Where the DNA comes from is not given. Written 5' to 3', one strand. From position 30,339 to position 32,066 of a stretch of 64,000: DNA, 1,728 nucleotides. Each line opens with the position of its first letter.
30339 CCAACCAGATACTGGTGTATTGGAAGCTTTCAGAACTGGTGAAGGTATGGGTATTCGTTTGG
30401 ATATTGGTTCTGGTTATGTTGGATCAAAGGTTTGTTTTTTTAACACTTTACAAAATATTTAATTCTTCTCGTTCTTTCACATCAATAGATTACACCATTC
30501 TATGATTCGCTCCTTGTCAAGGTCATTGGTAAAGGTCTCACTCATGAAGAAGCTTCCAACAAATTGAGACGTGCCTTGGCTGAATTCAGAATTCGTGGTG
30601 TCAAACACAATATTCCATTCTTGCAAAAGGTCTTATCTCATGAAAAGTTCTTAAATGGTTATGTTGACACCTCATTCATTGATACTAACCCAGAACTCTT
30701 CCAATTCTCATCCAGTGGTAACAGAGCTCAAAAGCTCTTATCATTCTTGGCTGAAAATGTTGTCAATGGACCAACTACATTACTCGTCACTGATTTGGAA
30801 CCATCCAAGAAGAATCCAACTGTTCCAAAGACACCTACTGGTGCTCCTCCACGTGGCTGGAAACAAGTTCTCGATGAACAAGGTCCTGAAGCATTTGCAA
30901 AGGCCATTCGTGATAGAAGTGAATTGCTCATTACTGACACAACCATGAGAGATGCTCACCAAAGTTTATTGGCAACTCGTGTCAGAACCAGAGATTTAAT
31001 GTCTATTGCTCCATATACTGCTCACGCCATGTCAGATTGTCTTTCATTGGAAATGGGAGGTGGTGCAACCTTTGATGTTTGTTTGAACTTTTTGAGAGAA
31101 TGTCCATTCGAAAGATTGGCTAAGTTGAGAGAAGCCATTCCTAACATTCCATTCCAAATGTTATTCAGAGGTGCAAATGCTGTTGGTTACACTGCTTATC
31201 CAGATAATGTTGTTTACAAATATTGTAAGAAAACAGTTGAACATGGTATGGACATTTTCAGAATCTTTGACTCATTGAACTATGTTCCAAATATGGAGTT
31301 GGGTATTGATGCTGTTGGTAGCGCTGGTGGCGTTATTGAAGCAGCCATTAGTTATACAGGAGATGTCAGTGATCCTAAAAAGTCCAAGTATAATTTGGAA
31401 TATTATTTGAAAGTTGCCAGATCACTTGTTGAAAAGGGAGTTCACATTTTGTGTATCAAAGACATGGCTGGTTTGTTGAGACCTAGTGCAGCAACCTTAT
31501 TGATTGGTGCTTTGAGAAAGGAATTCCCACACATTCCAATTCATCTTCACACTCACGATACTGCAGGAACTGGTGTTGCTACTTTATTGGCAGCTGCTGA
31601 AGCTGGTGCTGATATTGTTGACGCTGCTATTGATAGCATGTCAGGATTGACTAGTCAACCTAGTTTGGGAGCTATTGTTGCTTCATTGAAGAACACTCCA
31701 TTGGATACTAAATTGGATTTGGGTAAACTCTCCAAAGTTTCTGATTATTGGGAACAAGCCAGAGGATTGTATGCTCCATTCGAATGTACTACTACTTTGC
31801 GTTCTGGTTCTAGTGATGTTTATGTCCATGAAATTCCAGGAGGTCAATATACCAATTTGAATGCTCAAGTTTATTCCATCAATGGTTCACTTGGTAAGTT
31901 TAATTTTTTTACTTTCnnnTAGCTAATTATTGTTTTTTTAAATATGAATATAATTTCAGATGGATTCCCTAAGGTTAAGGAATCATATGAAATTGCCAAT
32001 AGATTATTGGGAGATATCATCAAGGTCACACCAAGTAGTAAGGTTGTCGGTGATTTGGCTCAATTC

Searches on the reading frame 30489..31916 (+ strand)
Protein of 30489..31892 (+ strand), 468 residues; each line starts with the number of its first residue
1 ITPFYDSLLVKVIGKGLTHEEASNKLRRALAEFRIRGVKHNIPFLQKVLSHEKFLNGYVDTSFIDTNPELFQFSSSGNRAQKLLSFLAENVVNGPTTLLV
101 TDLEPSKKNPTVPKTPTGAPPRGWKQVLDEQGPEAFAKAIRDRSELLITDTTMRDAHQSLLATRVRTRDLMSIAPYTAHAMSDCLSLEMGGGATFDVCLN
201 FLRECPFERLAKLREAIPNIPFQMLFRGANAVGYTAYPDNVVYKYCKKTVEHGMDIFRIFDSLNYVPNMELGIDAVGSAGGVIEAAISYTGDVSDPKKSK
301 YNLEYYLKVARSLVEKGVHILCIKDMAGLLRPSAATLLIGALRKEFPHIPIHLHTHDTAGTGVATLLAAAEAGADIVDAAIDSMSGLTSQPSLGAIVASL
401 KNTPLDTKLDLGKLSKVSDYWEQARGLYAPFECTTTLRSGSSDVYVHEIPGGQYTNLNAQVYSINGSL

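Call 26: list_cluster_members(proteins=[window:30564-31916:+, window:31944-32192:+, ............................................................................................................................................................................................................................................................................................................, window:32866-34332:-, window:29752-30459:+, window:29267-29497:+, window:28755-29195:+, window:28770-29195:+, window:28836-29195:+, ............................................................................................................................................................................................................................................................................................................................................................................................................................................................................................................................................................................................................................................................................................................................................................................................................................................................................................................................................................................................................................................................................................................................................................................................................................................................])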
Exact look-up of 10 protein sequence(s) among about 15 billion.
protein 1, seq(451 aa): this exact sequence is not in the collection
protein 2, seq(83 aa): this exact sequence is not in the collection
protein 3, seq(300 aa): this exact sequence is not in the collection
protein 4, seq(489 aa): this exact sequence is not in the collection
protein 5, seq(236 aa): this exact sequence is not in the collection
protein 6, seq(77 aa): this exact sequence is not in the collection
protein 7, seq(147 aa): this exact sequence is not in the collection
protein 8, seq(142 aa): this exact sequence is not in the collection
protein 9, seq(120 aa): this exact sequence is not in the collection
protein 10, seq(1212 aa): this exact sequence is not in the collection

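Call 27: find_homologous_proteins(query=window:30489-31892:+, max_evalue=1e-100)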
Query seq(468 aa) (468 aa): 2664 proteins with E <= 1e-100 among 8000 candidates; the best 120 are listed.
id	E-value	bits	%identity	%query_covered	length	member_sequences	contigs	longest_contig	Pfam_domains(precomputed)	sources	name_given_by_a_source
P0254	2.1e-253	859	99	82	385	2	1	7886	PF00682.26,PF02785.26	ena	-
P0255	4.5e-211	720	67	99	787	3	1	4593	PF00682.26,PF00364.29,PF02436.24,PF25917.1,PF02785.26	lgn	-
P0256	2.9e-208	710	68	99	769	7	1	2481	PF00682.26,PF00364.29,PF02436.24,PF25917.1,PF02785.26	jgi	-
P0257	5.8e-205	699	67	99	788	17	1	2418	PF25984.1,PF00682.26,PF00364.29,PF02436.24,PF25917.1,PF02785.26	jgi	jgi:pyruvate carboxylase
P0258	1.5e-201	688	65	99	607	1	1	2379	PF00682.26,PF02786.23,PF02785.26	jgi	jgi:pyruvate carboxylase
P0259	5.4e-198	676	63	99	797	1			PF00682.26,PF02786.23,PF02436.24,PF02785.26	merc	-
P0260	2.9e-197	674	63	99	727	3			PF00682.26,PF02436.24,PF02785.26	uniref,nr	uniref:Pyruvate carboxylase n=1 Tax=Pipistrellus kuhlii TaxID=59472 RepID=A0A7J7RZT7_PIPKU|nr:pyruva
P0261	6.8e-197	673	62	99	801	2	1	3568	PF00682.26,PF00364.29,PF02436.24,PF25919.1,PF02785.26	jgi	-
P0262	2.4e-196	671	63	99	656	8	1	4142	PF00682.26,PF02436.24,PF02785.26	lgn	-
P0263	3.2e-196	671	63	99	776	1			PF00682.26,PF00364.29,PF02436.24,PF02785.26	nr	nr:pyruvate carboxylase [Rousettus aegyptiacus]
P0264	1.2e-195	669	64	99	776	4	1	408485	PF00682.26,PF00364.29,PF02436.24,PF02785.26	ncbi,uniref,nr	ncbi:pyruvate carboxylase, mitochondrial [Alligator sinensis]|uniref:Pyruvate carboxylase, mitochond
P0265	7.1e-194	663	63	99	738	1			PF00682.26,PF02436.24,PF02785.26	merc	-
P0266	4.6e-193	660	62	99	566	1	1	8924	PF00682.26,PF02436.24,PF02785.26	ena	-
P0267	6.4e-193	660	62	99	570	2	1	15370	PF00682.26,PF02436.24,PF02785.26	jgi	jgi:pyruvate carboxylase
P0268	1.3e-192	659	63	99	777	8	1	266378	PF25984.1,PF00682.26,PF00364.29,PF02436.24,PF02785.26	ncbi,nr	ncbi:PREDICTED: pyruvate carboxylase, mitochondrial [Poecilia mexicana]|nr:PREDICTED: pyruvate carbo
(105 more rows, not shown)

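Call 28: find_encoding_contigs(protein=P0254, flank=10000, max_places=10)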
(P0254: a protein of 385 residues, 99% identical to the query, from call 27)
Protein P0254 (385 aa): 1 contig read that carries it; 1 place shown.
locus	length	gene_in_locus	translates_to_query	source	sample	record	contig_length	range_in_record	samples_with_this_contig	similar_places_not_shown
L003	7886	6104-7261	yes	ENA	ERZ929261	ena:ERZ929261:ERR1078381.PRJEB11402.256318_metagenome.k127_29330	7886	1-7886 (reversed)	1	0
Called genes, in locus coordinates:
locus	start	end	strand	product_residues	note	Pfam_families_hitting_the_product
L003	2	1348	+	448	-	?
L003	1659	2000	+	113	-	-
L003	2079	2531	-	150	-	PF13768:VWA_3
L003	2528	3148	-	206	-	-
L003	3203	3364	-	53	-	-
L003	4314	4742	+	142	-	PF00289:Biotin_carb_N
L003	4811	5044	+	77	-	PF00289:Biotin_carb_N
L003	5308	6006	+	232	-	PF02786:CPSase_L_D2, PF02785:Biotin_carb_C (weak)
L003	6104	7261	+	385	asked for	PF02785:Biotin_carb_C, PF00682:HMGL-like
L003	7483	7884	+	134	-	?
